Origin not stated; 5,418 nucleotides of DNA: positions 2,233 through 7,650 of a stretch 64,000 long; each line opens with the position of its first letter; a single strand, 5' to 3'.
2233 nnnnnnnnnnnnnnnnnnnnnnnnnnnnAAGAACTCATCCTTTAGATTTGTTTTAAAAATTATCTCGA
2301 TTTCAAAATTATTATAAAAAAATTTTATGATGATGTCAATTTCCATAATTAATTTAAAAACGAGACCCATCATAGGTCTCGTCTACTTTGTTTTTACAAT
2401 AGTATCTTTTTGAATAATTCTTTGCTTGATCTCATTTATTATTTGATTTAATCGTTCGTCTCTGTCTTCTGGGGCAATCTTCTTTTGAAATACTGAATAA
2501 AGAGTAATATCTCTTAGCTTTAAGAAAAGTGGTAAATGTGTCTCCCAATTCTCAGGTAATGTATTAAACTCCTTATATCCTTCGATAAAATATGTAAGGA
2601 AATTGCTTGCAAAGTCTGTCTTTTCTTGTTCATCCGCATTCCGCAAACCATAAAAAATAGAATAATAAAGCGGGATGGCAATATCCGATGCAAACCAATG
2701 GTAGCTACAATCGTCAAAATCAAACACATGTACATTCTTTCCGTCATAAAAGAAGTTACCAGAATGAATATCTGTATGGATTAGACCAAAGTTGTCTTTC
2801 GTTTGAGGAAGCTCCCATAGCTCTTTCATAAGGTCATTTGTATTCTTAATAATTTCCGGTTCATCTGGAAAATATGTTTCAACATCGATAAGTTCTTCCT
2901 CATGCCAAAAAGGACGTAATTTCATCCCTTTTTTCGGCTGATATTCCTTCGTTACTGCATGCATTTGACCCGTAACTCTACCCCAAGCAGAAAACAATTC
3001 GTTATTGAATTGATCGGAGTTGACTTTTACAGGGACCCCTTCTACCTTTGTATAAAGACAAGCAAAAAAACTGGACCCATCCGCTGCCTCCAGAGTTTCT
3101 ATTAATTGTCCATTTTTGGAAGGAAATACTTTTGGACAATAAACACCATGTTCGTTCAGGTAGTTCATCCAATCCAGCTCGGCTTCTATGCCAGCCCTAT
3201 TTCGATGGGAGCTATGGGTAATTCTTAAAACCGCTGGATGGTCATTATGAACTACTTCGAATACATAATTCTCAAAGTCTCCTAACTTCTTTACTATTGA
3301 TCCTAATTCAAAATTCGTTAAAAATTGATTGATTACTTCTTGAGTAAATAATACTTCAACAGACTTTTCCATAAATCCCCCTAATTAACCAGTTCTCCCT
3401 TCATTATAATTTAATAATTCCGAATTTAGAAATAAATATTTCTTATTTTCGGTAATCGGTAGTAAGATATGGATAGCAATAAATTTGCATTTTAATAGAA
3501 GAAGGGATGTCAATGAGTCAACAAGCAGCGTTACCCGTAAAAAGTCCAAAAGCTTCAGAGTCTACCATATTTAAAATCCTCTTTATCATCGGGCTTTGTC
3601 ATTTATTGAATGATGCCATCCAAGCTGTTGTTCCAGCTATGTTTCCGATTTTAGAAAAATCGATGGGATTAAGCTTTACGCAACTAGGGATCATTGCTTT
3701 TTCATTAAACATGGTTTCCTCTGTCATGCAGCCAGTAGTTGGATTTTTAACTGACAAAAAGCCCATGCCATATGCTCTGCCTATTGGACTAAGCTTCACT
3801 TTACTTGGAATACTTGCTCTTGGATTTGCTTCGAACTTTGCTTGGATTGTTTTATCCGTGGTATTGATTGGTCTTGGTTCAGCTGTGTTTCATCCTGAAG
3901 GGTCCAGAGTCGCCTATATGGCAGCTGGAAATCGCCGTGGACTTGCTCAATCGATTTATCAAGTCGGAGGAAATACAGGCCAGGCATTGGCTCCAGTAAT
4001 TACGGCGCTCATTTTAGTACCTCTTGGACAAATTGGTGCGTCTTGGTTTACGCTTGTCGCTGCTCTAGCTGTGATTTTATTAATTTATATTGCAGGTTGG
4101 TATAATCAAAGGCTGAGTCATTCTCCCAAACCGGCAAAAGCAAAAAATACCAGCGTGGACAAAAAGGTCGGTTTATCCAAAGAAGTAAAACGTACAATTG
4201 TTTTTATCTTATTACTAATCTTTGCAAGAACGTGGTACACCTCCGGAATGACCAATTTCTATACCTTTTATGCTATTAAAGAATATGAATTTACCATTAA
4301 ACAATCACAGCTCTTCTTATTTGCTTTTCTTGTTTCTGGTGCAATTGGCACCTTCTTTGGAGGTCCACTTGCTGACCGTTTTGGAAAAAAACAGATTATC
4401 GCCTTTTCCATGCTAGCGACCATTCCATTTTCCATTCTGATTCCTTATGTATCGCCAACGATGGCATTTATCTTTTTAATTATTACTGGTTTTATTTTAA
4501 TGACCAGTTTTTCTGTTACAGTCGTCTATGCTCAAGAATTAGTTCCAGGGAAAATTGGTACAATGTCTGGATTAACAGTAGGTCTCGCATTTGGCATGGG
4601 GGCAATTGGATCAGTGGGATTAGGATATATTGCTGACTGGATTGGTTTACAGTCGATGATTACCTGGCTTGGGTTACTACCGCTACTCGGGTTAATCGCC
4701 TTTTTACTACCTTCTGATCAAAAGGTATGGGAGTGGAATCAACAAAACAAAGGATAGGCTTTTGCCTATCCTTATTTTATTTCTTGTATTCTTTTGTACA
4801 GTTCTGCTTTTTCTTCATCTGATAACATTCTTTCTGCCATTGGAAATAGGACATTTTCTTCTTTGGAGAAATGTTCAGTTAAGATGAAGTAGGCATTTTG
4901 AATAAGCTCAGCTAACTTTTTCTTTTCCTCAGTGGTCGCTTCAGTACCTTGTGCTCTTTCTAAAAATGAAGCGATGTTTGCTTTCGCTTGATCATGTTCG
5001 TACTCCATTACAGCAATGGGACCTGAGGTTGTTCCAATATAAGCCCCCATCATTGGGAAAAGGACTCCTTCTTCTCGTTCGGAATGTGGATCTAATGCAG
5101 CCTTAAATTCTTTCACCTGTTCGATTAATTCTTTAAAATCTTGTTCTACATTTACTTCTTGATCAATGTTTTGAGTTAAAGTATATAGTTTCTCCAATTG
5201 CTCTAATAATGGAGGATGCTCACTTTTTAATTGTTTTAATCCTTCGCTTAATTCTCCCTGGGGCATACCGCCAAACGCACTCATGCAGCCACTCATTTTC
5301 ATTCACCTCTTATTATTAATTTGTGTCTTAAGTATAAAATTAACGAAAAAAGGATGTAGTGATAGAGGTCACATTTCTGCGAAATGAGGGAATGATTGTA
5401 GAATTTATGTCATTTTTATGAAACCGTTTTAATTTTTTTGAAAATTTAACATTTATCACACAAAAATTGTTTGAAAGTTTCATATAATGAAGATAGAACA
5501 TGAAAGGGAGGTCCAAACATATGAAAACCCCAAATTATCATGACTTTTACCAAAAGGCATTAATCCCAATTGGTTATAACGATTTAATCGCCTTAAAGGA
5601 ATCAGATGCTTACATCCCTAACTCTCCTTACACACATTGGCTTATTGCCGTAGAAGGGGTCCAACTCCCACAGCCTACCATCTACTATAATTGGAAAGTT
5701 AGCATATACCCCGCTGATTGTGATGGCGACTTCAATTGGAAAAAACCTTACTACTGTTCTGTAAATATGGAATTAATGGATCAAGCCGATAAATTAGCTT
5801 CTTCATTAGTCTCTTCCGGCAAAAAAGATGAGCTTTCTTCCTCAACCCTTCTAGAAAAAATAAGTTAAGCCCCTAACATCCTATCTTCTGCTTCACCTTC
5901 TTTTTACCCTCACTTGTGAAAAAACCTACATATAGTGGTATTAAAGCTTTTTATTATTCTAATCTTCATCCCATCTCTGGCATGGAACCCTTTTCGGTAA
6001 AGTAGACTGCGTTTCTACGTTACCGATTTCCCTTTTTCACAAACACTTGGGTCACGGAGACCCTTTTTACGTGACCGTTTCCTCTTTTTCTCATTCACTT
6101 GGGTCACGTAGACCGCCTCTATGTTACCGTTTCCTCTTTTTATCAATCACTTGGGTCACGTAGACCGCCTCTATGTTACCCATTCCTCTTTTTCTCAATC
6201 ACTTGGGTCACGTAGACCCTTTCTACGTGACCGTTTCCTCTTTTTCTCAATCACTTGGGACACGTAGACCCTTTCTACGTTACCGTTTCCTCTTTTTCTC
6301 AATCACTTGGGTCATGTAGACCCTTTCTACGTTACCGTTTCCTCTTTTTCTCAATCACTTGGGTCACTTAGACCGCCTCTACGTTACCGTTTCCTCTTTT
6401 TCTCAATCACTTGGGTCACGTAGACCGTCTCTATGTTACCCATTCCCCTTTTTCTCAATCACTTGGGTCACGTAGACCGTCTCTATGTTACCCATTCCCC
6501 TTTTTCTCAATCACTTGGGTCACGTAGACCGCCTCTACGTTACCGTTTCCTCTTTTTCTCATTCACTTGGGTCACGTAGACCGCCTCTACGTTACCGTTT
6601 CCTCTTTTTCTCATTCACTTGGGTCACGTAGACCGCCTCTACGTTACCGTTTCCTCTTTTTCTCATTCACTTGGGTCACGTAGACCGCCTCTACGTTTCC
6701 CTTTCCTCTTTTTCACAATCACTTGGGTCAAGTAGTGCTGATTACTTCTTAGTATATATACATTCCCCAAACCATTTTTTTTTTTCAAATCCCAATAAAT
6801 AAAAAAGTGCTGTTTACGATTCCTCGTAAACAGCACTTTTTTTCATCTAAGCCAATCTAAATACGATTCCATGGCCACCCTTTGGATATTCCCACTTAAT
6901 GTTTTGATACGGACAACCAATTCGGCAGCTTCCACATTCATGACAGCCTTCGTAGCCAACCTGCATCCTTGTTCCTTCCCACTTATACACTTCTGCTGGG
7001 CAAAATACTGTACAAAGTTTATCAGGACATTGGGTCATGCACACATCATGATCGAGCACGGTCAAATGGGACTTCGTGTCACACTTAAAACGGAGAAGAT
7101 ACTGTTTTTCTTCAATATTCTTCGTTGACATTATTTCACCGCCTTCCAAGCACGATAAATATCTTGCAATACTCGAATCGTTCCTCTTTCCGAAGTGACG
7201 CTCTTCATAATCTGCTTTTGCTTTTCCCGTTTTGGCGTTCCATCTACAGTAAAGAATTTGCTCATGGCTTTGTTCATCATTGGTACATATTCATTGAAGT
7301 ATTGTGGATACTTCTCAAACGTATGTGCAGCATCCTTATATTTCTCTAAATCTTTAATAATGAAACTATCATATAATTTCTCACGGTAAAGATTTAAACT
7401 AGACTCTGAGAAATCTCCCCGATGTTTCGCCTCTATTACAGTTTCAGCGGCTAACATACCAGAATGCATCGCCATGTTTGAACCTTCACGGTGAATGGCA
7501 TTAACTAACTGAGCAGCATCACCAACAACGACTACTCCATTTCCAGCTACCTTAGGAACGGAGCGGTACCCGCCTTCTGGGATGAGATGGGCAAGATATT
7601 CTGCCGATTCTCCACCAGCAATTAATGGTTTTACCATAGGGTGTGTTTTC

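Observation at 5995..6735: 52-bp tandem array of conserved stem-loops with compensatory changes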

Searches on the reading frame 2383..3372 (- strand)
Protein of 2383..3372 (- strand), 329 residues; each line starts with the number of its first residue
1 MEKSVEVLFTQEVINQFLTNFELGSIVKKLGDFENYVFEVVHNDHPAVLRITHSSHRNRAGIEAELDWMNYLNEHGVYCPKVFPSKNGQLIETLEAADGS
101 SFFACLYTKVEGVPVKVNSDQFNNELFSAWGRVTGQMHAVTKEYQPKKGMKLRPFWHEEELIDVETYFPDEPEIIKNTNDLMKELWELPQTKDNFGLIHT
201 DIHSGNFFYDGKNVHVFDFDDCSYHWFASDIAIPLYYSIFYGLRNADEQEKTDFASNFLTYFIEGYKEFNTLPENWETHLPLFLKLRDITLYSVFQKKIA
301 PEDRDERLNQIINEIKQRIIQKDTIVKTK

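Call 24: search_protein_families(library=pfam, proteins=[window:2383-3372:-], max_evalue=0.01)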
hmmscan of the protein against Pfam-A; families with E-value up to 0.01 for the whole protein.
window:2383-3372:- (329 aa): 3 families
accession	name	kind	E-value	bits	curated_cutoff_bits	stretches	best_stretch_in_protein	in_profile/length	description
PF01636.29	APH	-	1.4e-28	100.7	23.2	1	31-236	7-211/239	Phosphotransferase enzyme family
PF01633.27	Choline_kinase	-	1.5e-05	24.9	29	1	175-317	144-262/300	Choline/ethanolamine kinase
PF02958.26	EcKL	-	0.004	17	22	1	169-247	190-273/294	Ecdysteroid kinase-like family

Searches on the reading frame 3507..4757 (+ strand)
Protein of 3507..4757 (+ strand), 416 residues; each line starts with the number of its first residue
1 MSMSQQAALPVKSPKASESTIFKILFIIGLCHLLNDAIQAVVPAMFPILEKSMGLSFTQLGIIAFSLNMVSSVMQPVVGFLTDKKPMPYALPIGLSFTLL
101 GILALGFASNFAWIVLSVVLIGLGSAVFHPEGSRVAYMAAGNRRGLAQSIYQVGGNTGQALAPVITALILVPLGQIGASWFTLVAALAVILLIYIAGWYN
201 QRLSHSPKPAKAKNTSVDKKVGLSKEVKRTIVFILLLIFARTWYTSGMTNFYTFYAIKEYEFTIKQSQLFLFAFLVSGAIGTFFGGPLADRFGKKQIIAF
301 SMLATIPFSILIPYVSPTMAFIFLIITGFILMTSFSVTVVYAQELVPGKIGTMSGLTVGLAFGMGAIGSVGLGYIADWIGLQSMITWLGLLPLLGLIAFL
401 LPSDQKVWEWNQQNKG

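Call 24: search_protein_families(library=pfam, proteins=[window:3507-4757:+], max_evalue=0.01)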
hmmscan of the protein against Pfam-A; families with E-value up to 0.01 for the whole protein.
window:3507-4757:+ (416 aa): 4 families
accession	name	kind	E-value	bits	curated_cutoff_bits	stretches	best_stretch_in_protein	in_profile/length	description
PF07690.21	MFS_1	-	7.1e-39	134.1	33.4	1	29-357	2-335/347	Major Facilitator Superfamily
PF13347.12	MFS_2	-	1.2e-15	57.4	27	1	49-337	24-334/427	MFS/sugar transport protein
PF06779.20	MFS_4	-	2.5e-06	27.5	26.3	1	45-389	15-352/364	Uncharacterised MFS-type transporter YbfB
PF00083.30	Sugar_tr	-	5.5e-05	22.7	22.3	1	248-381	26-166/452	Sugar (and other) transporter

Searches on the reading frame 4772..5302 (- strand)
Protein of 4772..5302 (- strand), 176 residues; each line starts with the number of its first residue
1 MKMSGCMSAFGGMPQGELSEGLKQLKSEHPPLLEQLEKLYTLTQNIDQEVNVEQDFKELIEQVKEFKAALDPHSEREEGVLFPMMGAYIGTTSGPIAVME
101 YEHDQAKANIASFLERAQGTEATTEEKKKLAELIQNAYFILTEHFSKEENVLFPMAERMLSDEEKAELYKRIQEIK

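Call 24: search_protein_families(library=pfam, proteins=[window:4772-5302:-], max_evalue=0.01)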
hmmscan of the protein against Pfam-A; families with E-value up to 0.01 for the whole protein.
window:4772-5302:- (176 aa): 2 families
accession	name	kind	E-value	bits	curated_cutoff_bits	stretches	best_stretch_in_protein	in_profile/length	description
PF01814.28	Hemerythrin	-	3.5e-23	82.9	25.3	2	22-156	3-127/127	Hemerythrin HHE cation binding domain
PF20512.3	PMI_typeI_hel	-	0.0025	18.7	23.4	0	98-136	33-71/88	Phosphomannose isomerase type I, helical insertion domain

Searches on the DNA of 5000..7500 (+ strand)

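Call 8: search_rna_families(source=window, start=5000, end=7500, threshold=evalue, max_evalue=5)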
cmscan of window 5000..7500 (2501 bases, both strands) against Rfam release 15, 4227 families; matches with E-value up to 5: 4.
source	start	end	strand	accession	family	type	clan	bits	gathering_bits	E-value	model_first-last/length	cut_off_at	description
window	6795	6843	-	RF02898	AaHKsRNA20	Gene; sRNA;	-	21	43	4.5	1-77/77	no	Aggregatibacter sRNA 20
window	6804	6839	+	RF04170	MIR7723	Gene; miRNA;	-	18.9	200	1.2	1-235/235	no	MIR7723 microRNA precursor family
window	5064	5113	+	RF04333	Plastid-ycf3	Intron;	-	18.5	55.2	0.34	1-47/47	no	Plastid-ycf3 group II-D1 intron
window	5859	5914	-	RF01306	sR52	Gene; snRNA; snoRNA; CD-box;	-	15.9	50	3.5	1-60/60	no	Small nucleolar RNA sR52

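Call 43: search_dna_similar(query=window:6460-6719:+, collection=plasmids, mode=distant, max_evalue=0.001, max_rows=15)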
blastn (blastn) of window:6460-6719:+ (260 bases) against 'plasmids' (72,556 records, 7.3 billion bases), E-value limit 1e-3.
No match.

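Call 44: search_dna_similar(query=window:6460-6719:+, collection=phages, mode=distant, max_evalue=0.001, max_rows=10)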
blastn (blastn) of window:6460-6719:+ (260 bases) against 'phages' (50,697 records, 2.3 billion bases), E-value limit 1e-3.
No match.
